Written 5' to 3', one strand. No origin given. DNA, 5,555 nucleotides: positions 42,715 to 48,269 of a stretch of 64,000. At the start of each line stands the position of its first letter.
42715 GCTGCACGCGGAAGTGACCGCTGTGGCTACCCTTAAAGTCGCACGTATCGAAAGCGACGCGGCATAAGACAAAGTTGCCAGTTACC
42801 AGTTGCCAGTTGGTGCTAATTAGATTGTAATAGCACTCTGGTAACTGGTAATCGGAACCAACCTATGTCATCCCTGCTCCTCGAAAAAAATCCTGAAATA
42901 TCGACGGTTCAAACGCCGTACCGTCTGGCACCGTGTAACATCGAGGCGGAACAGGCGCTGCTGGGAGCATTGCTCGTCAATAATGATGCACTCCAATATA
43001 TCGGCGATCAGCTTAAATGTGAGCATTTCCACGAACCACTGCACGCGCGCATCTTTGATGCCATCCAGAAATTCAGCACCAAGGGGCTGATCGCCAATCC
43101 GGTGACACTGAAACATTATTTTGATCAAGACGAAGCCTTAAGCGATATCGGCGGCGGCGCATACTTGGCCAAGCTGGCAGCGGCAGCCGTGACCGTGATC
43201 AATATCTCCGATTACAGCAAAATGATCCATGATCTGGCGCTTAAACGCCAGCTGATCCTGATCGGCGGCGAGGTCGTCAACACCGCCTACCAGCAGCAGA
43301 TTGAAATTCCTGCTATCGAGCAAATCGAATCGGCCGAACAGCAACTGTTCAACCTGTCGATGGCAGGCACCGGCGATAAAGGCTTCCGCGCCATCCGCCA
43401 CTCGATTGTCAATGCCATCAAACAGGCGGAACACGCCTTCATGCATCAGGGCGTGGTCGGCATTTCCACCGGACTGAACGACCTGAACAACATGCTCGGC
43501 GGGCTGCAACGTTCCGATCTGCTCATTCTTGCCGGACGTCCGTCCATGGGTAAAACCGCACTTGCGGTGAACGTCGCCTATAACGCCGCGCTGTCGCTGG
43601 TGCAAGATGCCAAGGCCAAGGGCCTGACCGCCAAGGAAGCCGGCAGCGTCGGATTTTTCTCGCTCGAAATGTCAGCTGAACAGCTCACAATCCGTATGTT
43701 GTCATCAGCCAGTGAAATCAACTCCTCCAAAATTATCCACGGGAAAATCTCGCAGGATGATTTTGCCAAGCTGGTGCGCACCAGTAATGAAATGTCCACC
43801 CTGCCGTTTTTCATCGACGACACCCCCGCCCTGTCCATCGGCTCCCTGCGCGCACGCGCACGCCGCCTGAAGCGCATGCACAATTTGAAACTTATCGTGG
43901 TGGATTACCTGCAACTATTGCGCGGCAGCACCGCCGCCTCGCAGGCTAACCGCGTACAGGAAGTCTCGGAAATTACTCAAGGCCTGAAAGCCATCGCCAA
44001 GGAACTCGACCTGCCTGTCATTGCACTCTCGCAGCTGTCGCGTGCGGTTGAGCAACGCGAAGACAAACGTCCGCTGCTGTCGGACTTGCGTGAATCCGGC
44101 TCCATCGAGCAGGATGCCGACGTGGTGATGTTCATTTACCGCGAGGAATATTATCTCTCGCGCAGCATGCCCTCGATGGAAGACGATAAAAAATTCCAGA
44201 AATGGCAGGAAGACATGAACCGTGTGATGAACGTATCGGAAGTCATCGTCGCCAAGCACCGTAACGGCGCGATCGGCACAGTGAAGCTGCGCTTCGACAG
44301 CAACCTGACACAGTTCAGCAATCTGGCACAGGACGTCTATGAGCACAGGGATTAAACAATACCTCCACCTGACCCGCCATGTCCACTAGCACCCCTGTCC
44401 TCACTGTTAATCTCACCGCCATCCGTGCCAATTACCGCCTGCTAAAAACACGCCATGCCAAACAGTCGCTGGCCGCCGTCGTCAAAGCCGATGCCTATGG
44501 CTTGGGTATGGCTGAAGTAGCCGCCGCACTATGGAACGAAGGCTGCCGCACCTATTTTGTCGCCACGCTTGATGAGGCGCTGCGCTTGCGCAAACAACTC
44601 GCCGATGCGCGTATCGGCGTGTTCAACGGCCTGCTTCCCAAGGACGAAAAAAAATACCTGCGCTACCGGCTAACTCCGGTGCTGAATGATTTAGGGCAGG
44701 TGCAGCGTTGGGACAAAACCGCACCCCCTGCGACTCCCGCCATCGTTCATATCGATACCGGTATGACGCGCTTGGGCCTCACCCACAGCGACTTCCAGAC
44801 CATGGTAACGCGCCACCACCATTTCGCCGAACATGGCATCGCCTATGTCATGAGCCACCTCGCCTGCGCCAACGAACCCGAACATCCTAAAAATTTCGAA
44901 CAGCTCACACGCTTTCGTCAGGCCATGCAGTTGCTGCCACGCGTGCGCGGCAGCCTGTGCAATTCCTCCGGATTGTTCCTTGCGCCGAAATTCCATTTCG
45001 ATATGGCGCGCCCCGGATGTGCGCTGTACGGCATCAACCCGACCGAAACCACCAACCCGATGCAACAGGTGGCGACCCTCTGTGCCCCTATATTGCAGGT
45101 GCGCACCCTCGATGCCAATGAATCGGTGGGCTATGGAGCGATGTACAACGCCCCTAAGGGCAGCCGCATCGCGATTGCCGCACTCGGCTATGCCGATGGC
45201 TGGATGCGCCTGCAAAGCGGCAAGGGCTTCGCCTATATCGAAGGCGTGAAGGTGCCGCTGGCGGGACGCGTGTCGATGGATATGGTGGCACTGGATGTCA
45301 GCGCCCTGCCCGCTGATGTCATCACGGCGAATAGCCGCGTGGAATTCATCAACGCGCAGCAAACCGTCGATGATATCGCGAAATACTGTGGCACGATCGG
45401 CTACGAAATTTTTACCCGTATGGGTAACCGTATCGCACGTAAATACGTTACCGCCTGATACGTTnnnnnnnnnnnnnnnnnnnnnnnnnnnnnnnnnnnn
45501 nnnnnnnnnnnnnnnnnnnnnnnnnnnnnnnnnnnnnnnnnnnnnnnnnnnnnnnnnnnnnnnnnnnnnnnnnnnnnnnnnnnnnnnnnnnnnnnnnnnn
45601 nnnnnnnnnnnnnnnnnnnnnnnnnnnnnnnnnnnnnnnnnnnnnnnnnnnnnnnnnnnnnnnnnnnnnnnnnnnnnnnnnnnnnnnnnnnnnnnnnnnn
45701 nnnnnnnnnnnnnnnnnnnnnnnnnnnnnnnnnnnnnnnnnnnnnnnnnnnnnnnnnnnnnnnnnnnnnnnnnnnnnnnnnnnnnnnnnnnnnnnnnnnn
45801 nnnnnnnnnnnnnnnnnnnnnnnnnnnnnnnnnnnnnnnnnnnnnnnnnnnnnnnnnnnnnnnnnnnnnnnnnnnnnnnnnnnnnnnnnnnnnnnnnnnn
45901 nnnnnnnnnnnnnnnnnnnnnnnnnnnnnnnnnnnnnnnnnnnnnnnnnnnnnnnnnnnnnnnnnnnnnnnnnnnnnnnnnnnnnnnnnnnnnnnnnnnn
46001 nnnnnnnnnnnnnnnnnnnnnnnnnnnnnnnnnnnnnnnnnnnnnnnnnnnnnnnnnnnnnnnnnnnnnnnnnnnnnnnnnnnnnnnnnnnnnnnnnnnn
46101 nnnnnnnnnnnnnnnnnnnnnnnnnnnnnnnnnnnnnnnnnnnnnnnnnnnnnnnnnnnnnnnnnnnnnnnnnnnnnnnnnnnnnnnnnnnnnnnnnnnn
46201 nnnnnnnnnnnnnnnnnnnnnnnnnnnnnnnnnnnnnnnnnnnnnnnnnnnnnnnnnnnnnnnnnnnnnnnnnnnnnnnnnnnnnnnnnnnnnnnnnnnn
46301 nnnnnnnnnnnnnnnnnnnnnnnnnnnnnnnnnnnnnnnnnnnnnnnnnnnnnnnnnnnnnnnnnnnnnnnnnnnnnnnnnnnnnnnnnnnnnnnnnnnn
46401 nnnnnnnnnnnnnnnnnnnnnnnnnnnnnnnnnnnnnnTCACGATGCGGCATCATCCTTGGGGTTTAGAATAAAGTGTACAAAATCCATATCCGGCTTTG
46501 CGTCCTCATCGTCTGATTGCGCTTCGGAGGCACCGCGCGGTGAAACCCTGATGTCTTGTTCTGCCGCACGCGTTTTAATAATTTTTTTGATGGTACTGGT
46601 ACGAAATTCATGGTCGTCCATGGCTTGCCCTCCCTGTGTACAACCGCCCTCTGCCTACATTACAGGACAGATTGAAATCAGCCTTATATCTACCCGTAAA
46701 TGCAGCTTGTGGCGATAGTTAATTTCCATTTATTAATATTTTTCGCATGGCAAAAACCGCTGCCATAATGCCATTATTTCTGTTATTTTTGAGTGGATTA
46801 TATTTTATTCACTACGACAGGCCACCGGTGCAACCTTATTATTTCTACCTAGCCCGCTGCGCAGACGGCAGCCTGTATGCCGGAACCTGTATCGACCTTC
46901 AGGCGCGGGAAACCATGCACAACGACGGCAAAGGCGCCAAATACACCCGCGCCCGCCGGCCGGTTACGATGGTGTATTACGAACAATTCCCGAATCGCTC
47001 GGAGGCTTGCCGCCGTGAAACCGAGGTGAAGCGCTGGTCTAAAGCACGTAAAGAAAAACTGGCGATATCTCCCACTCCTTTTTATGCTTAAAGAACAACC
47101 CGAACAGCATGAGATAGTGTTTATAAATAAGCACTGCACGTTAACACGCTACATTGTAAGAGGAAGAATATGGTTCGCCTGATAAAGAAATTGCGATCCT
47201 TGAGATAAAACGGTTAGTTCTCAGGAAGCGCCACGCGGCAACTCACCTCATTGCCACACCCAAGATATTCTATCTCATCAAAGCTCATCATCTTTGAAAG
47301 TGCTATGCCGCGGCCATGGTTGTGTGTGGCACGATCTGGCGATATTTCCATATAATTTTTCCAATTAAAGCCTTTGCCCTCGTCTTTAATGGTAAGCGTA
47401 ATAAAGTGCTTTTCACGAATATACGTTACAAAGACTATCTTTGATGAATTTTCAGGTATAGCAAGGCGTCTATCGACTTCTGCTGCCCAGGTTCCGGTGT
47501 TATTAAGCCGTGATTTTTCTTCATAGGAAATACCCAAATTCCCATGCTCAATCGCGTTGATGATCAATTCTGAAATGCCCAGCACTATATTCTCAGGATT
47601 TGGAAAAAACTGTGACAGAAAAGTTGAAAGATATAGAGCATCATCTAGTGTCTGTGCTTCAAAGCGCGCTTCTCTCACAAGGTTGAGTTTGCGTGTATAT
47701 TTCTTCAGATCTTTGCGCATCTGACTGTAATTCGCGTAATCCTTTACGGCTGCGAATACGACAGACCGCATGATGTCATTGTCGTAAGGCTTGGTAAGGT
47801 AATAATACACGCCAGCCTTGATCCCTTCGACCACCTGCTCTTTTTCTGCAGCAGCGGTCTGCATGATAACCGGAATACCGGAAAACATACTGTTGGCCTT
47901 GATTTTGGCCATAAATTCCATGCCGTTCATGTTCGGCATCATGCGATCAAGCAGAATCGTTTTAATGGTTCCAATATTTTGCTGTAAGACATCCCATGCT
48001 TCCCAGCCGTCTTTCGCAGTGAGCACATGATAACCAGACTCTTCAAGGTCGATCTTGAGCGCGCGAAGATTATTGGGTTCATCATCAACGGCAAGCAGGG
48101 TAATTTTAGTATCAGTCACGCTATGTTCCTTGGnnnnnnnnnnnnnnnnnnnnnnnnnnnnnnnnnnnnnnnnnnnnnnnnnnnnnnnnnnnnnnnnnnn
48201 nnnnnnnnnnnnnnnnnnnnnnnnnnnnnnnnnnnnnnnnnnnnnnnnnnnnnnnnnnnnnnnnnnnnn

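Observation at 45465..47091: Orphan two-gene module (60-aa acidic protein coupled to a 325-aa protein) divergent from a GIY-YIG nuclease gene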

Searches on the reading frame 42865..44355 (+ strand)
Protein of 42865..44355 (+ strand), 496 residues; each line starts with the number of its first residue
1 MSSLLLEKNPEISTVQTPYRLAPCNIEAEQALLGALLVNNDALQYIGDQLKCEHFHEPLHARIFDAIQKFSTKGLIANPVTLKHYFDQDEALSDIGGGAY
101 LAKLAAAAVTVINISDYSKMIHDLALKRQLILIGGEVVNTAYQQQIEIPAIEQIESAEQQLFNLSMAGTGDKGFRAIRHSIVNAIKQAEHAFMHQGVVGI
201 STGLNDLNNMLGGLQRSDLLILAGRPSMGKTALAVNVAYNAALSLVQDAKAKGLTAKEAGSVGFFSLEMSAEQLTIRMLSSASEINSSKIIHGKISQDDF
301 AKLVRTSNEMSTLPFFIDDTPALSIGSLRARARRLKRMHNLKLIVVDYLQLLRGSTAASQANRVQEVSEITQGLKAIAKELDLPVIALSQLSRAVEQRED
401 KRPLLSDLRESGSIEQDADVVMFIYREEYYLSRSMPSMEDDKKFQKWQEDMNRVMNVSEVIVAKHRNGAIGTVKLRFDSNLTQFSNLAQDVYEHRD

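Call 37: find_related_loci(query=window:42865-44355:+, collection=genome_contigs, flank=6000)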
Query window:42865-44355:+ (496 aa) in genome_contigs; peptide patterns used: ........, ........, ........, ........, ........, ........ (x = any residue, [..] = any of these).
599 stretches matched a pattern (row limit reached: there are more); 587 encode a relative of the query (tblastn E <= 1e-3); the best 80 are kept; 80 distinct loci.
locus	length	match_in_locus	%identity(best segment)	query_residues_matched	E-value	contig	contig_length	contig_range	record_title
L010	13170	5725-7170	78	8-489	0e+0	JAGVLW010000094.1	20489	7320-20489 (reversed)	MAG: Alphaproteobacteria bacterium isolate SW_3 c_000000055274, whole genome shotgun sequence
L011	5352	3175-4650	76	1-489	0e+0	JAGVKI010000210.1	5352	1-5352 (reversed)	MAG: Alphaproteobacteria bacterium isolate SW_32 c_000000107184, whole genome shotgun sequence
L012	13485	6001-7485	69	1-495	0e+0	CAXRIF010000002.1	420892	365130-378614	MAG: Rickettsiales bacterium isolate YZ12B_2.110 genome assembly, contig: k141_1159650, whole genome shotgun sequence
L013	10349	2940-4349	60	19-488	0e+0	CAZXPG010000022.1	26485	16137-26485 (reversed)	MAG TPA_asm: uncultured Rickettsiales bacterium isolate SRP329715_co2_363 genome assembly, contig: NODE_3732_length_2648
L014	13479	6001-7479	58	2-489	0e+0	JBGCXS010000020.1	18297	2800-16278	MAG: Rickettsiales endosymbiont of Dermacentor nuttalli isolate NX048 NODE_406_length_18297_cov_24.754248, whole genome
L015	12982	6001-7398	61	19-490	0e+0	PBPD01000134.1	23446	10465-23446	MAG: Rickettsiales bacterium isolate RS372 TaraRedSea_contig_182730, whole genome shotgun sequence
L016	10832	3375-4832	58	1-492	0e+0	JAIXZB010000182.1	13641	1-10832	MAG: Rickettsiales bacterium isolate D8_MAG_00035 pond_D8_MAG_00035_000000000067, whole genome shotgun sequence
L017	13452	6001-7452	58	6-496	1e-177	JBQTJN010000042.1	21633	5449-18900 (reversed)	MAG: Alphaproteobacteria bacterium isolate SAW97 c_000000266695, whole genome shotgun sequence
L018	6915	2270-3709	57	18-489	8e-175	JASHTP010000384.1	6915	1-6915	MAG: Alphaproteobacteria bacterium isolate JOPF156 JOPF_AWAY_contig_1061520, whole genome shotgun sequence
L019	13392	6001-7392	56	19-487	2e-173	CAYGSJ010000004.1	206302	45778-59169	MAG TPA_asm: uncultured Micavibrio sp. isolate ERP117304_co2_85 genome assembly, contig: NODE_63_length_206302_cov_19.49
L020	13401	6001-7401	56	19-489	2e-173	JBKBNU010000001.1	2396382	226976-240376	MAG: Micavibrio sp. isolate 21H_026.bin.43 NODE_1_length_2396382_cov_35.870583, whole genome shotgun sequence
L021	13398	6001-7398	58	17-487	8e-173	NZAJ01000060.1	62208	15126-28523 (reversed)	MAG: Micavibrio sp. isolate ARS33 MHASMcontig_618904, whole genome shotgun sequence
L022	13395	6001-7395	58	19-487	2e-172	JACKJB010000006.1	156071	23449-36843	MAG: Rhodospirillales bacterium isolate HK-STAS-PROT-28 HK-STAS-PROT-28_6, whole genome shotgun sequence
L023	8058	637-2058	56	19-491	2e-172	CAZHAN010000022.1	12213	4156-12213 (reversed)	MAG TPA_asm: uncultured Rhizobiaceae bacterium isolate binchicken_co46_149 genome assembly, contig: NODE_10068_length_12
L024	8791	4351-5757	58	15-487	2e-172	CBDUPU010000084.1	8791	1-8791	MAG TPA_asm: uncultured Rhodospirillales bacterium isolate SRR22808126_concoct_9 genome assembly, contig: ERZ25043457.50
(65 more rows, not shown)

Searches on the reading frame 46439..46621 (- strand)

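Call 3: search_protein_families(library=pfam, proteins=[window:46439-46621:-], max_evalue=1)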
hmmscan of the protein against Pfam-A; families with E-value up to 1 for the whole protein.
window:46439-46621:- (60 aa): 1 family
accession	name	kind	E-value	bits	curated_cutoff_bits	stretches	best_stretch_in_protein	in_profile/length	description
PF04795.17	PAPA-1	-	0.079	14.2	25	1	5-54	23-74/85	PAPA-1-like conserved region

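Call 4: search_protein_families(library=ncbifam, proteins=[window:46439-46621:-], max_evalue=1)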
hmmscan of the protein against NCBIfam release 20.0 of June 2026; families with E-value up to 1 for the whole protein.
window:46439-46621:- (60 aa): 0 families

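Call 5: search_protein_families(library=padloc, proteins=[window:46439-46621:-], max_evalue=1)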
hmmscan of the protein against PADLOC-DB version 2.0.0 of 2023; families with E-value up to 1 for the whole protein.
window:46439-46621:- (60 aa): 1 family
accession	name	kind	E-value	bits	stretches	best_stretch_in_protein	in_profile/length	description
PDLC04943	PDC-S17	-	0.013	12.9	1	3-46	58-101/199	-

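Call 60: search_protein_families(library=phrogs, proteins=[window:46439-46621:-], max_evalue=1)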
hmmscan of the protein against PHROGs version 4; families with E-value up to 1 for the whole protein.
window:46439-46621:- (60 aa): 0 families

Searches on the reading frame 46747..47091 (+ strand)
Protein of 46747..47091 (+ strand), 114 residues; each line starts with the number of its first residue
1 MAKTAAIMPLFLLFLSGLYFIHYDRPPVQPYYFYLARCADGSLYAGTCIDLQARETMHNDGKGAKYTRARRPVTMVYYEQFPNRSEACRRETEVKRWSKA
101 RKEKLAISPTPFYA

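Call 3: search_protein_families(library=pfam, proteins=[window:46747-47091:+], max_evalue=1)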
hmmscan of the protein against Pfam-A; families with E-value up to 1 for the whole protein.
window:46747-47091:+ (114 aa): 1 family
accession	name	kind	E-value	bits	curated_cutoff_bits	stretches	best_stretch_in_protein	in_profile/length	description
PF01541.30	GIY-YIG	-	1.9e-16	60.5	22.6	1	31-103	2-77/78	GIY-YIG catalytic domain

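Call 4: search_protein_families(library=ncbifam, proteins=[window:46747-47091:+], max_evalue=1)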
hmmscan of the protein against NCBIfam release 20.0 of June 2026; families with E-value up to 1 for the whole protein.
window:46747-47091:+ (114 aa): 1 family
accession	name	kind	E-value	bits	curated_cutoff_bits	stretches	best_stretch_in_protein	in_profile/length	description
NF058555.1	TransRegCdrSHalo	equivalog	0.03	14.3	100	1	75-89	19-33/61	transcriptional regulator CdrS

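Call 5: search_protein_families(library=padloc, proteins=[window:46747-47091:+], max_evalue=1)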
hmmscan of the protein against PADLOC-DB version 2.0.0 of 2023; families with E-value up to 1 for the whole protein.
window:46747-47091:+ (114 aa): 0 families

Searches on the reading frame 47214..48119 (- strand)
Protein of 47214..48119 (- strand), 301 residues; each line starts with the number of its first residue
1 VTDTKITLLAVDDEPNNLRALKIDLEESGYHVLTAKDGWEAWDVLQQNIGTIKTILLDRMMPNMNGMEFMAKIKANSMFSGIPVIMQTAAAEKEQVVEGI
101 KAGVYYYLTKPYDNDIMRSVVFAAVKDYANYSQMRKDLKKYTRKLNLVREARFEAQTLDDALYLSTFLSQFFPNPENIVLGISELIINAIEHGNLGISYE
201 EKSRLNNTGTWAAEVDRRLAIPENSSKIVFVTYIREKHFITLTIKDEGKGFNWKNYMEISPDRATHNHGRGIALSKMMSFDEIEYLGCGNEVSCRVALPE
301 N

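Call 76: search_protein_families(library=pfam, proteins=[window:47214-48119:-], max_evalue=0.00001)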
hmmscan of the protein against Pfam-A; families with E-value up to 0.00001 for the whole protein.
window:47214-48119:- (301 aa): 2 families
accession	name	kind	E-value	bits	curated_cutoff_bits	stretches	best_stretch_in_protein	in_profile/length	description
PF00072.30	Response_reg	-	2.1e-23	83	30.2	1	9-119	2-108/111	Response regulator receiver domain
PF13581.12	HATPase_c_2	-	5.7e-09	36.5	27.4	1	170-293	30-124/127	Histidine kinase-like ATPase domain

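Call 77: search_protein_families(library=padloc, proteins=[window:47214-48119:-], max_evalue=0.00001)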
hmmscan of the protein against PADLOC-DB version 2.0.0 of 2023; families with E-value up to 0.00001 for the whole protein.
window:47214-48119:- (301 aa): 0 families
